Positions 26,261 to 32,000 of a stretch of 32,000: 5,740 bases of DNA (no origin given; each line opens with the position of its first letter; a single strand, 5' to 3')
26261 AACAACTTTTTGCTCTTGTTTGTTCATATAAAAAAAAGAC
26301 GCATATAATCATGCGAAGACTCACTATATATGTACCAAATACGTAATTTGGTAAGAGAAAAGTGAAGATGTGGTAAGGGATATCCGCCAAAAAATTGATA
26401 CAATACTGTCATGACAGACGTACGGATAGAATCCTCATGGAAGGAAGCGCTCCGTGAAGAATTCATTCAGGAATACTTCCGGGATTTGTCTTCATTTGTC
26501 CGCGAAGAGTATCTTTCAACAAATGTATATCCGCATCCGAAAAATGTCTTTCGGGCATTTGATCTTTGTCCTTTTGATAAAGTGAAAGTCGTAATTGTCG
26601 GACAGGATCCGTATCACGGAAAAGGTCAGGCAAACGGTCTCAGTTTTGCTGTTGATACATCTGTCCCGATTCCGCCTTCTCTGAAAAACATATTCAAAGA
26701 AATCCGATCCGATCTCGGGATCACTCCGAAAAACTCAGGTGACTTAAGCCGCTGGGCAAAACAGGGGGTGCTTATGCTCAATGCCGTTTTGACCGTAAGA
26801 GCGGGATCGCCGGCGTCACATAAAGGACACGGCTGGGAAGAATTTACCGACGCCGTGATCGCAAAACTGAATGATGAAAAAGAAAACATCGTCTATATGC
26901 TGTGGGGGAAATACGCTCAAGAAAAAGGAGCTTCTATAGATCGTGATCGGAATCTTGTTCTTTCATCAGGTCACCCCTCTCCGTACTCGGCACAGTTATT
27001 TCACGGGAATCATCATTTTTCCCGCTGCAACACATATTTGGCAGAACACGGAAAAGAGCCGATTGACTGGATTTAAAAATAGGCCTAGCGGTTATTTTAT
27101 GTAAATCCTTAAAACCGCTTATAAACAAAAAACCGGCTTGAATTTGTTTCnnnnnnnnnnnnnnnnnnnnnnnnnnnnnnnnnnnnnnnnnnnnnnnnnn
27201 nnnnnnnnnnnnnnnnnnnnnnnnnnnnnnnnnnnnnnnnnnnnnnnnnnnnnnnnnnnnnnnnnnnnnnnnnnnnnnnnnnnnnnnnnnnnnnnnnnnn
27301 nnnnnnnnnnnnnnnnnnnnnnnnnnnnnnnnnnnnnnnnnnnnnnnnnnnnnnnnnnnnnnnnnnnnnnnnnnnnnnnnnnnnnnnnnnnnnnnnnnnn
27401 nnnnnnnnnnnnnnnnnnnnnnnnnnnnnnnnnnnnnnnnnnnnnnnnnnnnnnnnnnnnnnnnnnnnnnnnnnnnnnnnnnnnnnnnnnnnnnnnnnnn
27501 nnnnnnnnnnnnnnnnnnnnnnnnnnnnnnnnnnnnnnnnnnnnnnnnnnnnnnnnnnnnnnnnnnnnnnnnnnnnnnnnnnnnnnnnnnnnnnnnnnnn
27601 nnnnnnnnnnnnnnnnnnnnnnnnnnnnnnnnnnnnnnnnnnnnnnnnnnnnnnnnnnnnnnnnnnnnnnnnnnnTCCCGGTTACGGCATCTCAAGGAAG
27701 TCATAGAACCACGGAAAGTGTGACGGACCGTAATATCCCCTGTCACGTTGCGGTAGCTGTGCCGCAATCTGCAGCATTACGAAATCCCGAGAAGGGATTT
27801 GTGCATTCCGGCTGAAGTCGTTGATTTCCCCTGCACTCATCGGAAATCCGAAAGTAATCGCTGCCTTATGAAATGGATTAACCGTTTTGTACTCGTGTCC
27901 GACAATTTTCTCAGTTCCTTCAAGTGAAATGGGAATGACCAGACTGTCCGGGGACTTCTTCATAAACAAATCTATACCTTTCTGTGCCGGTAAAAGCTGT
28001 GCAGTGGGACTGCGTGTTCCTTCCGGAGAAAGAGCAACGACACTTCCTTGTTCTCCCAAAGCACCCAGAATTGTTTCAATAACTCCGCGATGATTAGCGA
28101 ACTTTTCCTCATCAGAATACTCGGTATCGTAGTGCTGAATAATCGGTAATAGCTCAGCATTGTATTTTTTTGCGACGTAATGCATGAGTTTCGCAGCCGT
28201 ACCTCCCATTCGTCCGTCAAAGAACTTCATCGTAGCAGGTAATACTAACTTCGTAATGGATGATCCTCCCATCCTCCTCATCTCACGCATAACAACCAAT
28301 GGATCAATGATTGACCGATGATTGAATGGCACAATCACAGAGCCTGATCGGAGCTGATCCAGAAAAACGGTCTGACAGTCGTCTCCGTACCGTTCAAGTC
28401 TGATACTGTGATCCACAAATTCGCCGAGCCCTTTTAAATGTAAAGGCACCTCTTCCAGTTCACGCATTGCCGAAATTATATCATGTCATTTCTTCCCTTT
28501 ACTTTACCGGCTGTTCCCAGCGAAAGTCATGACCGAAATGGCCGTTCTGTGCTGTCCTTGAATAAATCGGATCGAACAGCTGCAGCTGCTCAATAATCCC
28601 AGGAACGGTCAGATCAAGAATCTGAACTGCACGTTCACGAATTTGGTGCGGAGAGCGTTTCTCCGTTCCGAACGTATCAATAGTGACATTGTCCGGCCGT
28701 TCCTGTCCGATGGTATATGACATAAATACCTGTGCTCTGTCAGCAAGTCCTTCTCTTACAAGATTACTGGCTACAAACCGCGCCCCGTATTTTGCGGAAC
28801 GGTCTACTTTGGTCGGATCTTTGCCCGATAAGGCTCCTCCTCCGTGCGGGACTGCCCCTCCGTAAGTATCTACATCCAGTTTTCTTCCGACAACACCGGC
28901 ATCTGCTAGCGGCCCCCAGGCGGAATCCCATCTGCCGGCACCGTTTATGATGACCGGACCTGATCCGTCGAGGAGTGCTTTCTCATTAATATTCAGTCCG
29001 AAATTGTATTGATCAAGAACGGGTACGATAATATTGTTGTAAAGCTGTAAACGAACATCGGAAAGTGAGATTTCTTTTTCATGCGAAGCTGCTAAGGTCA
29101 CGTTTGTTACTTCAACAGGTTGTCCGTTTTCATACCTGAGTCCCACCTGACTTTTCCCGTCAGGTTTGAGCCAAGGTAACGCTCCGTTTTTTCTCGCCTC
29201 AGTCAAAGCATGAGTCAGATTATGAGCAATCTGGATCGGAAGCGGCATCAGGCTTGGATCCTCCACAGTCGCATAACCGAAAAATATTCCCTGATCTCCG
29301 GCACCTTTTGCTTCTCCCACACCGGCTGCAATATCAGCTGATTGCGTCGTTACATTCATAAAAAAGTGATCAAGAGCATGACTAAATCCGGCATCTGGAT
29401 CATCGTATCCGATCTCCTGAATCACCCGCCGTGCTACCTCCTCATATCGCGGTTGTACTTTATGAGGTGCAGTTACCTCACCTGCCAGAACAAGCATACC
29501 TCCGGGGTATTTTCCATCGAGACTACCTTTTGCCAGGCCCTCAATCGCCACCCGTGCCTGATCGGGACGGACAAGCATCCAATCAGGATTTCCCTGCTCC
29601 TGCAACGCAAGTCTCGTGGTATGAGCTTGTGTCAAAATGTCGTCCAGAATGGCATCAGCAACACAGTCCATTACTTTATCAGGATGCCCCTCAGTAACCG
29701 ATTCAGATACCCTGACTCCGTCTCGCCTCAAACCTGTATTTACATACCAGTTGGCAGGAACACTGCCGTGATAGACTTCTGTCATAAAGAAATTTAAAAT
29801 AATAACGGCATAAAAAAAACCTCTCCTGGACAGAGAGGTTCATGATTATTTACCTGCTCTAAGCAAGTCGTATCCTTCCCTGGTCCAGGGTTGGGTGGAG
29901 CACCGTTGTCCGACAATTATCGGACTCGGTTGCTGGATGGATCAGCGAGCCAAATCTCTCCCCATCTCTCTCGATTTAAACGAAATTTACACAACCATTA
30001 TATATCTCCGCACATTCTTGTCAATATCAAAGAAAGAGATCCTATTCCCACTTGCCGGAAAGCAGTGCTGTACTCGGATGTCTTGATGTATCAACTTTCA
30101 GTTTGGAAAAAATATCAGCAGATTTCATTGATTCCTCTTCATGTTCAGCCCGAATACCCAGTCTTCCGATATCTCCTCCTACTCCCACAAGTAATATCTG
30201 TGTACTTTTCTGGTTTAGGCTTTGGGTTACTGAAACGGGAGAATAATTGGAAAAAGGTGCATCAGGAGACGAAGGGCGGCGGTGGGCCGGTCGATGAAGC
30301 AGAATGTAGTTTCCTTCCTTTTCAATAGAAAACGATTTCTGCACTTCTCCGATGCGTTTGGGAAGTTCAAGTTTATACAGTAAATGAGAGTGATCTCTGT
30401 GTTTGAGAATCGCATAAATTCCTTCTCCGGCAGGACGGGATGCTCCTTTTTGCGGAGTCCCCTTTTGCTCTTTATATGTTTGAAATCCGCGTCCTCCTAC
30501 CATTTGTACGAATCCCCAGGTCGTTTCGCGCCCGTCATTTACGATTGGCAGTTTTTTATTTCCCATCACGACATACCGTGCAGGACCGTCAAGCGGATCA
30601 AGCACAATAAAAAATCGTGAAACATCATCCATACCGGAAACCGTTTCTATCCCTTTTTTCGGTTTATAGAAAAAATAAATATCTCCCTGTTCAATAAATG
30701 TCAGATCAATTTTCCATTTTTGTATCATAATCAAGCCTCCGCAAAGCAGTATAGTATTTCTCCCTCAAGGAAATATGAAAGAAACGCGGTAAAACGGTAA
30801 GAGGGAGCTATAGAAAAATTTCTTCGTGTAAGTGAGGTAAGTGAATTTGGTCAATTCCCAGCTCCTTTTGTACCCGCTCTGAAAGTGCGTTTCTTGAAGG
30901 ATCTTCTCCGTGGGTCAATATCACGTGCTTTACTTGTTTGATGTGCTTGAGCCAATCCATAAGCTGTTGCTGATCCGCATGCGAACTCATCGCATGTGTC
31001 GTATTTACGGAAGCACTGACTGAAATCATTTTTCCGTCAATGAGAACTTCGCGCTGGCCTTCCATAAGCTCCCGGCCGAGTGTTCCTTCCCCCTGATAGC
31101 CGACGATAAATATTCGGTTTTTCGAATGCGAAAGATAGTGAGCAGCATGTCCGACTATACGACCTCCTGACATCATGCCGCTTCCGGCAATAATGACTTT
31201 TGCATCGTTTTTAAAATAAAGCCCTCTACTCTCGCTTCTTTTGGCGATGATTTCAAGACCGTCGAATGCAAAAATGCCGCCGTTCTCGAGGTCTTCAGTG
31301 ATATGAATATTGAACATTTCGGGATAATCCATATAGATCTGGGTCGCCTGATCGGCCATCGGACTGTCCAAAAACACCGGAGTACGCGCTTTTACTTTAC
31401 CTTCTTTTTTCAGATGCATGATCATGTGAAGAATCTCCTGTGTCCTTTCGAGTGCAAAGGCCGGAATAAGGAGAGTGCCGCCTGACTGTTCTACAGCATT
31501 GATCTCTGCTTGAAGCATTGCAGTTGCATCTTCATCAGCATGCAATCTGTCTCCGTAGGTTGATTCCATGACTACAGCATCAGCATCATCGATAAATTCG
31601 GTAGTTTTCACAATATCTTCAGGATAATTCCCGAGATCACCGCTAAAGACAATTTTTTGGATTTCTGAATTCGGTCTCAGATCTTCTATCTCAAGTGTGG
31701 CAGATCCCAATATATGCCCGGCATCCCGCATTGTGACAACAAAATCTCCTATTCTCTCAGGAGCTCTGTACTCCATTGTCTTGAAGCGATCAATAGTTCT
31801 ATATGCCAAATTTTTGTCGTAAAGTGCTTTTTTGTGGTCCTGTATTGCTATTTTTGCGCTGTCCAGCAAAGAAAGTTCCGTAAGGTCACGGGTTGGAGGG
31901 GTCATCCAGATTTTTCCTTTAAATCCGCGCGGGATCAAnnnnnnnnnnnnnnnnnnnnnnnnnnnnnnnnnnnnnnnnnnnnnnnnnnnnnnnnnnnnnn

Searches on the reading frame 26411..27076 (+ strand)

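Call 70: search_protein_families(library=pfam, proteins=[window:26411-27076:+])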
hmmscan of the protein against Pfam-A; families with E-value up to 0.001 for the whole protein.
window:26411-27076:+ (221 aa): 1 family
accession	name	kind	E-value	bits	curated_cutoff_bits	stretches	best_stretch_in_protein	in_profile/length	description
PF03167.25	UDG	-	9.1e-18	65.1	24.3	1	51-210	2-140/141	Uracil DNA glycosylase superfamily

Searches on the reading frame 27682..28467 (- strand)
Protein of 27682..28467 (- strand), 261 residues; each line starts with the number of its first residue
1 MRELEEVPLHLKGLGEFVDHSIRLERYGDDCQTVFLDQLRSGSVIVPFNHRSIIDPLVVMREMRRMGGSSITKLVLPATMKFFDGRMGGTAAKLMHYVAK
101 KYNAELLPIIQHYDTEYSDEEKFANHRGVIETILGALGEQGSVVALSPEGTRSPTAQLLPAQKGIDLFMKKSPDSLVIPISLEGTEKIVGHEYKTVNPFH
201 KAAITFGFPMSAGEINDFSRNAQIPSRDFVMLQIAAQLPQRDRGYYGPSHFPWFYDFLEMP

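Call 70: search_protein_families(library=pfam, proteins=[window:27682-28467:-])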
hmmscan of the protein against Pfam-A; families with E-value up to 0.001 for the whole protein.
window:27682-28467:- (261 aa): 1 family
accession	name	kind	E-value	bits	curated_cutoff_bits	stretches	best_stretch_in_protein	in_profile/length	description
PF01553.26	Acyltransferase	-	1.5e-09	38.2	23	1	38-182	9-131/132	Acyltransferase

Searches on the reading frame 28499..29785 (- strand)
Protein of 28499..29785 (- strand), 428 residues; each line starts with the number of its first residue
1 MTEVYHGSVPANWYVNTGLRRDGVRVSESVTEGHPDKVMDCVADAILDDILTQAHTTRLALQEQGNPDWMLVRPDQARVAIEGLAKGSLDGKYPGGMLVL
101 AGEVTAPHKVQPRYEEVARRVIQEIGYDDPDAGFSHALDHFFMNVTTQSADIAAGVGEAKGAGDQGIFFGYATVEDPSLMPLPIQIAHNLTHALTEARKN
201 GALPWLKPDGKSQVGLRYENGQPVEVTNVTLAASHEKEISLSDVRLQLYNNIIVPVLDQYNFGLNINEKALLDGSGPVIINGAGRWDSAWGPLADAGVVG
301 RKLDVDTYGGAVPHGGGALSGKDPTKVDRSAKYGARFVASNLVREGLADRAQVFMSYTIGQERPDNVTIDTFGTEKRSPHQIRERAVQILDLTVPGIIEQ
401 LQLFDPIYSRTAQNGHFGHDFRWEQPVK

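Call 70: search_protein_families(library=pfam, proteins=[window:28499-29785:-])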
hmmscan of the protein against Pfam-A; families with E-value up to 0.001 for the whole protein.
window:28499-29785:- (428 aa): 3 families
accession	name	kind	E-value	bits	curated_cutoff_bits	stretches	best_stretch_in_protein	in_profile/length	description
PF02773.21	S-AdoMet_synt_C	-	4.5e-48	163.1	25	1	291-425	3-138/138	S-adenosylmethionine synthetase, C-terminal domain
PF02772.21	S-AdoMet_synt_M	-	8.4e-34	116.7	29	1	160-260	2-103/120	S-adenosylmethionine synthetase, central domain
PF00438.25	S-AdoMet_synt_N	-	1.1e-20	74.4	33.1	1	26-149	5-98/99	S-adenosylmethionine synthetase, N-terminal domain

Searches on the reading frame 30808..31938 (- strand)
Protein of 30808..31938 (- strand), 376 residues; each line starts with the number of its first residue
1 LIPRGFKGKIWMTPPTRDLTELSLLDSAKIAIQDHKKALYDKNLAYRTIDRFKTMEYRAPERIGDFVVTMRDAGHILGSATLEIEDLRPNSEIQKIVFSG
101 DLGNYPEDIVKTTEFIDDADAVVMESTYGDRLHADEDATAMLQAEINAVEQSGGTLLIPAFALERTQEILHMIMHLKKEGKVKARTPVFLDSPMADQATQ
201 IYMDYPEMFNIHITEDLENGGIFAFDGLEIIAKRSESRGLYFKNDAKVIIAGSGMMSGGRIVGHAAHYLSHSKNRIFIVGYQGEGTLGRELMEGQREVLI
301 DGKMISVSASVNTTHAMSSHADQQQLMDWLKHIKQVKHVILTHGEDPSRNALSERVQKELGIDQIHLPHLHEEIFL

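Call 70: search_protein_families(library=pfam, proteins=[window:30808-31938:-])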
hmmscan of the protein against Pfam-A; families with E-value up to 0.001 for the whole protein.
window:30808-31938:- (376 aa): 3 families
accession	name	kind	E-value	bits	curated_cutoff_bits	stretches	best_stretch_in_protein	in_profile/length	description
PF10996.14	Beta-Casp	-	2.2e-33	115.8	27.7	1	166-291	1-120/120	Beta-Casp domain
PF07521.17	RMMBL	-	1.7e-13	50.8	21.6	1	305-363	2-59/63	Zn-dependent metallo-hydrolase RNA specificity domain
PF16661.11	Lactamase_B_6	-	0.00034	20.5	27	0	9-118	68-178/193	Metallo-beta-lactamase superfamily domain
